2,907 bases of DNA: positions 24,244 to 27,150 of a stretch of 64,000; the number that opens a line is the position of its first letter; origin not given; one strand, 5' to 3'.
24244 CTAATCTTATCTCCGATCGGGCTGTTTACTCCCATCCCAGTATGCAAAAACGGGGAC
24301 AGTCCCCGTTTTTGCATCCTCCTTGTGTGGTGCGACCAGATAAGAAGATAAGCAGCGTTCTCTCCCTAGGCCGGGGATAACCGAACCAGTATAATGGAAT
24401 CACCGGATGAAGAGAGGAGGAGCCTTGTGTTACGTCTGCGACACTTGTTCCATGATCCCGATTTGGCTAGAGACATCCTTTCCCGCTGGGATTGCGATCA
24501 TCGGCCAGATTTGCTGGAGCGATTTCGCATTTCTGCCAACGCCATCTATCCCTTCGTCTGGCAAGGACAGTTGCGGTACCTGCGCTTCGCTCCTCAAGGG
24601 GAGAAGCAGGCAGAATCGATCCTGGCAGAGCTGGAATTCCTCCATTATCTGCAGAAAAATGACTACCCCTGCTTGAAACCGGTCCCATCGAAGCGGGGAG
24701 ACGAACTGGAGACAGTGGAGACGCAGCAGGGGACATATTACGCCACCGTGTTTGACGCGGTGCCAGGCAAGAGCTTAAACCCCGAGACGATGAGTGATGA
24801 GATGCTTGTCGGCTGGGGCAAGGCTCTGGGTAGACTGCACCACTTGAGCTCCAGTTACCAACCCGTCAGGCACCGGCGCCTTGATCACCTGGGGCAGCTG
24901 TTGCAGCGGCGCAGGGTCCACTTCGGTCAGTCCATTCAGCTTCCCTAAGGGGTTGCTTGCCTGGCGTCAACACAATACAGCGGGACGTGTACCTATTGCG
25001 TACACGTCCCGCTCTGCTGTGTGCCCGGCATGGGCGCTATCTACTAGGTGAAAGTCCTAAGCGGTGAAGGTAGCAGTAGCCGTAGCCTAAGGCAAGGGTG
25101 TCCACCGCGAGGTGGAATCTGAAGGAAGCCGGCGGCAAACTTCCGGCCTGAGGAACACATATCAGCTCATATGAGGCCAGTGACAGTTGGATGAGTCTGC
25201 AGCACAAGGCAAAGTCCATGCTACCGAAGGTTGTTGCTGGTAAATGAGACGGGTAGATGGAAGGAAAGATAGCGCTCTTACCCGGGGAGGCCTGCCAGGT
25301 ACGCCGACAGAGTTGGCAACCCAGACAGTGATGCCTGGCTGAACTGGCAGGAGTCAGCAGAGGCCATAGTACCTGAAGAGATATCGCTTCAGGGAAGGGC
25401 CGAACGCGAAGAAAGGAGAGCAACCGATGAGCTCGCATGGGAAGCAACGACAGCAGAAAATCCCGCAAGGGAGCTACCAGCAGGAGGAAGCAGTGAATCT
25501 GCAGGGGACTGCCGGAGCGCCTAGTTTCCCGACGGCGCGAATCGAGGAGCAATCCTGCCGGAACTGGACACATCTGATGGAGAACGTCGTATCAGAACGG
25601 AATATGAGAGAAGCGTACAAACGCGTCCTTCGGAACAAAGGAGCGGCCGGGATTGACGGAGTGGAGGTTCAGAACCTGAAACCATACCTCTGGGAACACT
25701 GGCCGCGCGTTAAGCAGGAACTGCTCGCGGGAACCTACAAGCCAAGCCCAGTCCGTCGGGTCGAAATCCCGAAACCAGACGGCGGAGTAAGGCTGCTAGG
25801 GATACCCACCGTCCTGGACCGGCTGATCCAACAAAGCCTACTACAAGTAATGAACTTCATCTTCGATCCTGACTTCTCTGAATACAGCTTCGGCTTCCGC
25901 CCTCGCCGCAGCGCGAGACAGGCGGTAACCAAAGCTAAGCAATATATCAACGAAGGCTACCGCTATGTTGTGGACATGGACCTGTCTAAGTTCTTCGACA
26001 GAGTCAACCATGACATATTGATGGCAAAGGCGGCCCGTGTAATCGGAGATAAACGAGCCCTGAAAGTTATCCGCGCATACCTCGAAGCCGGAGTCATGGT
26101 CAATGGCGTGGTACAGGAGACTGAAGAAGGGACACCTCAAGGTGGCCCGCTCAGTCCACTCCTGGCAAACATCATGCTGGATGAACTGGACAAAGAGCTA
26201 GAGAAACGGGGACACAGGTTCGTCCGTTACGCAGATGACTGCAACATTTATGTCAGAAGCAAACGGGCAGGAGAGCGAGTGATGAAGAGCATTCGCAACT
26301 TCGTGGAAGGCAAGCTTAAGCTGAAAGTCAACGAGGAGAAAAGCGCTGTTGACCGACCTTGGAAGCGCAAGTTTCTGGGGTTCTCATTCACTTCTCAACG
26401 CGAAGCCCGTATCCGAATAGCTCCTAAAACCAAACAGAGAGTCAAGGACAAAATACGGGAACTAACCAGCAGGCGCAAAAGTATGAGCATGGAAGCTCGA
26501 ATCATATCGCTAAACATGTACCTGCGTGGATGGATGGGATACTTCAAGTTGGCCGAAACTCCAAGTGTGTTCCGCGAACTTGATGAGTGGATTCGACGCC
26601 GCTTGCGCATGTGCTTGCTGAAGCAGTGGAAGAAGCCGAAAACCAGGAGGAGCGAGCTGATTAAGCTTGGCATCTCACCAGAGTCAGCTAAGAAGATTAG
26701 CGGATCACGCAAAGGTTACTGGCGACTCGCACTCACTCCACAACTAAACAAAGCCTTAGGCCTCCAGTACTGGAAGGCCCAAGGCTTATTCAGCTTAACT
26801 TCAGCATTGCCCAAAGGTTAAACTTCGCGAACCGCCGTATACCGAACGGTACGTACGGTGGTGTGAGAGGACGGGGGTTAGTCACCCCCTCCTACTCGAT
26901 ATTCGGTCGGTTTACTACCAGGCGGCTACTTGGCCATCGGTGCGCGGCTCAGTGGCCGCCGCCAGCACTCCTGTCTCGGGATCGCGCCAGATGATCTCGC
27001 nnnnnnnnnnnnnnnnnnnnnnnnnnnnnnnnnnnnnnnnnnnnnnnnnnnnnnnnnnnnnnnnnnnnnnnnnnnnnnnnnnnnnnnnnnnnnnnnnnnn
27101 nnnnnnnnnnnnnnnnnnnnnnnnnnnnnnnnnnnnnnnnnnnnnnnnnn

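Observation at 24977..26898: Group II intron (class C-like) inserted immediately 3' of a REP-like hairpin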

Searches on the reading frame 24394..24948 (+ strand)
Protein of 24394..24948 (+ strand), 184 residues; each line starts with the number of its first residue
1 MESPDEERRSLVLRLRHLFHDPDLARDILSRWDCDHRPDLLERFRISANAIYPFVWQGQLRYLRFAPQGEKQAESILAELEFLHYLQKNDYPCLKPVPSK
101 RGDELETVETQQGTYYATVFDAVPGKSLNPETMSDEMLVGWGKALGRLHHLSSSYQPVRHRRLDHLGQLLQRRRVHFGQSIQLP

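Call 4: search_protein_families(library=pfam, proteins=[window:24394-24948:+])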
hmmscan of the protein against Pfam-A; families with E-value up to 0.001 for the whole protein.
window:24394-24948:+ (184 aa): 1 family
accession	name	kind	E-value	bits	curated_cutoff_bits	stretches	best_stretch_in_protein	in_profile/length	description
PF01636.29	APH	-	1.1e-09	38.9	23.2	1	62-172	24-134/239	Phosphotransferase enzyme family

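Call 16: search_protein_families(library=ncbifam, proteins=[window:24394-24948:+])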
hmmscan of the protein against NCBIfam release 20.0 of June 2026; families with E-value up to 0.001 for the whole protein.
window:24394-24948:+ (184 aa): 1 family
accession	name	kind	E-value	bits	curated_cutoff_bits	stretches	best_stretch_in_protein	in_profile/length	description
NF008738.0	PRK11768.1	equivalog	3e-06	26.8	194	1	72-163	64-147/327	serine/threonine protein kinase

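Call 28: find_encoding_contigs(protein=window:24394-24948:+, flank=4000, max_places=10)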
Protein window:24394-24948:+ (184 aa): 1 contig read that carries it; 1 place shown.
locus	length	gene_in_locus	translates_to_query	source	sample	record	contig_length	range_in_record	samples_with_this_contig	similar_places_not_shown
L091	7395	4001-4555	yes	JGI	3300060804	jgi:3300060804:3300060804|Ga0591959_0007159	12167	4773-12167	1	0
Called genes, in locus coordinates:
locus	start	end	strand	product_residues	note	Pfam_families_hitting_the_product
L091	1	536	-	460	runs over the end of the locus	PF01554:MatE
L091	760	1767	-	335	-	PF00044:Gp_dh_N, PF02800:Gp_dh_C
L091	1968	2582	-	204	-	PF06445:GyrI-like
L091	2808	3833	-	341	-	PF20903:SPL, PF04055:Radical_SAM (weak)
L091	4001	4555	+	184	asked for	PF01636:APH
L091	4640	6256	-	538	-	PF01019:G_glu_transpept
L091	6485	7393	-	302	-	?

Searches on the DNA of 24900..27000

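Call 5: search_rna_families(source=window, start=24900, end=27000, threshold=evalue, max_evalue=10, show_alignments=6)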
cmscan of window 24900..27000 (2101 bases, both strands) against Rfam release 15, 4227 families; matches with E-value up to 10: 7.
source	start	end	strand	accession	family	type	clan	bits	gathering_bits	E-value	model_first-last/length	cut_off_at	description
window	25101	25276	+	RF02001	group-II-D1D4-3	Intron;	CL00102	125.9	32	5.7e-27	1-170/170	no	Group II catalytic intron D1-D4-3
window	25317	25400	+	RF01998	group-II-D1D4-1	Intron;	CL00102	75.5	35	3e-13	1-84/84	no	Group II catalytic intron D1-D4-1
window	26830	26900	+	RF00029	Intron_gpII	Intron;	-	45.2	40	3.7e-07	1-77/77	no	Group II catalytic intron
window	26742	26795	-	RF00966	mir-676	Gene; miRNA;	-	19.4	61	0.77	1-73/73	no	mir-676 microRNA precursor family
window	26752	26786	-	RF01025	mir-934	Gene; miRNA;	-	18.2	80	3.6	1-83/83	no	mir-934 microRNA precursor family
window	26068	26238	+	RF03089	cold-seep-1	Gene; sRNA;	-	16.7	125.8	5.3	1-152/152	no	cold-seep-1 RNA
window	26320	26344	-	RF00024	Telomerase-vert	Gene;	CL00004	10.6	70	7.7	81-105/443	no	Vertebrate telomerase RNA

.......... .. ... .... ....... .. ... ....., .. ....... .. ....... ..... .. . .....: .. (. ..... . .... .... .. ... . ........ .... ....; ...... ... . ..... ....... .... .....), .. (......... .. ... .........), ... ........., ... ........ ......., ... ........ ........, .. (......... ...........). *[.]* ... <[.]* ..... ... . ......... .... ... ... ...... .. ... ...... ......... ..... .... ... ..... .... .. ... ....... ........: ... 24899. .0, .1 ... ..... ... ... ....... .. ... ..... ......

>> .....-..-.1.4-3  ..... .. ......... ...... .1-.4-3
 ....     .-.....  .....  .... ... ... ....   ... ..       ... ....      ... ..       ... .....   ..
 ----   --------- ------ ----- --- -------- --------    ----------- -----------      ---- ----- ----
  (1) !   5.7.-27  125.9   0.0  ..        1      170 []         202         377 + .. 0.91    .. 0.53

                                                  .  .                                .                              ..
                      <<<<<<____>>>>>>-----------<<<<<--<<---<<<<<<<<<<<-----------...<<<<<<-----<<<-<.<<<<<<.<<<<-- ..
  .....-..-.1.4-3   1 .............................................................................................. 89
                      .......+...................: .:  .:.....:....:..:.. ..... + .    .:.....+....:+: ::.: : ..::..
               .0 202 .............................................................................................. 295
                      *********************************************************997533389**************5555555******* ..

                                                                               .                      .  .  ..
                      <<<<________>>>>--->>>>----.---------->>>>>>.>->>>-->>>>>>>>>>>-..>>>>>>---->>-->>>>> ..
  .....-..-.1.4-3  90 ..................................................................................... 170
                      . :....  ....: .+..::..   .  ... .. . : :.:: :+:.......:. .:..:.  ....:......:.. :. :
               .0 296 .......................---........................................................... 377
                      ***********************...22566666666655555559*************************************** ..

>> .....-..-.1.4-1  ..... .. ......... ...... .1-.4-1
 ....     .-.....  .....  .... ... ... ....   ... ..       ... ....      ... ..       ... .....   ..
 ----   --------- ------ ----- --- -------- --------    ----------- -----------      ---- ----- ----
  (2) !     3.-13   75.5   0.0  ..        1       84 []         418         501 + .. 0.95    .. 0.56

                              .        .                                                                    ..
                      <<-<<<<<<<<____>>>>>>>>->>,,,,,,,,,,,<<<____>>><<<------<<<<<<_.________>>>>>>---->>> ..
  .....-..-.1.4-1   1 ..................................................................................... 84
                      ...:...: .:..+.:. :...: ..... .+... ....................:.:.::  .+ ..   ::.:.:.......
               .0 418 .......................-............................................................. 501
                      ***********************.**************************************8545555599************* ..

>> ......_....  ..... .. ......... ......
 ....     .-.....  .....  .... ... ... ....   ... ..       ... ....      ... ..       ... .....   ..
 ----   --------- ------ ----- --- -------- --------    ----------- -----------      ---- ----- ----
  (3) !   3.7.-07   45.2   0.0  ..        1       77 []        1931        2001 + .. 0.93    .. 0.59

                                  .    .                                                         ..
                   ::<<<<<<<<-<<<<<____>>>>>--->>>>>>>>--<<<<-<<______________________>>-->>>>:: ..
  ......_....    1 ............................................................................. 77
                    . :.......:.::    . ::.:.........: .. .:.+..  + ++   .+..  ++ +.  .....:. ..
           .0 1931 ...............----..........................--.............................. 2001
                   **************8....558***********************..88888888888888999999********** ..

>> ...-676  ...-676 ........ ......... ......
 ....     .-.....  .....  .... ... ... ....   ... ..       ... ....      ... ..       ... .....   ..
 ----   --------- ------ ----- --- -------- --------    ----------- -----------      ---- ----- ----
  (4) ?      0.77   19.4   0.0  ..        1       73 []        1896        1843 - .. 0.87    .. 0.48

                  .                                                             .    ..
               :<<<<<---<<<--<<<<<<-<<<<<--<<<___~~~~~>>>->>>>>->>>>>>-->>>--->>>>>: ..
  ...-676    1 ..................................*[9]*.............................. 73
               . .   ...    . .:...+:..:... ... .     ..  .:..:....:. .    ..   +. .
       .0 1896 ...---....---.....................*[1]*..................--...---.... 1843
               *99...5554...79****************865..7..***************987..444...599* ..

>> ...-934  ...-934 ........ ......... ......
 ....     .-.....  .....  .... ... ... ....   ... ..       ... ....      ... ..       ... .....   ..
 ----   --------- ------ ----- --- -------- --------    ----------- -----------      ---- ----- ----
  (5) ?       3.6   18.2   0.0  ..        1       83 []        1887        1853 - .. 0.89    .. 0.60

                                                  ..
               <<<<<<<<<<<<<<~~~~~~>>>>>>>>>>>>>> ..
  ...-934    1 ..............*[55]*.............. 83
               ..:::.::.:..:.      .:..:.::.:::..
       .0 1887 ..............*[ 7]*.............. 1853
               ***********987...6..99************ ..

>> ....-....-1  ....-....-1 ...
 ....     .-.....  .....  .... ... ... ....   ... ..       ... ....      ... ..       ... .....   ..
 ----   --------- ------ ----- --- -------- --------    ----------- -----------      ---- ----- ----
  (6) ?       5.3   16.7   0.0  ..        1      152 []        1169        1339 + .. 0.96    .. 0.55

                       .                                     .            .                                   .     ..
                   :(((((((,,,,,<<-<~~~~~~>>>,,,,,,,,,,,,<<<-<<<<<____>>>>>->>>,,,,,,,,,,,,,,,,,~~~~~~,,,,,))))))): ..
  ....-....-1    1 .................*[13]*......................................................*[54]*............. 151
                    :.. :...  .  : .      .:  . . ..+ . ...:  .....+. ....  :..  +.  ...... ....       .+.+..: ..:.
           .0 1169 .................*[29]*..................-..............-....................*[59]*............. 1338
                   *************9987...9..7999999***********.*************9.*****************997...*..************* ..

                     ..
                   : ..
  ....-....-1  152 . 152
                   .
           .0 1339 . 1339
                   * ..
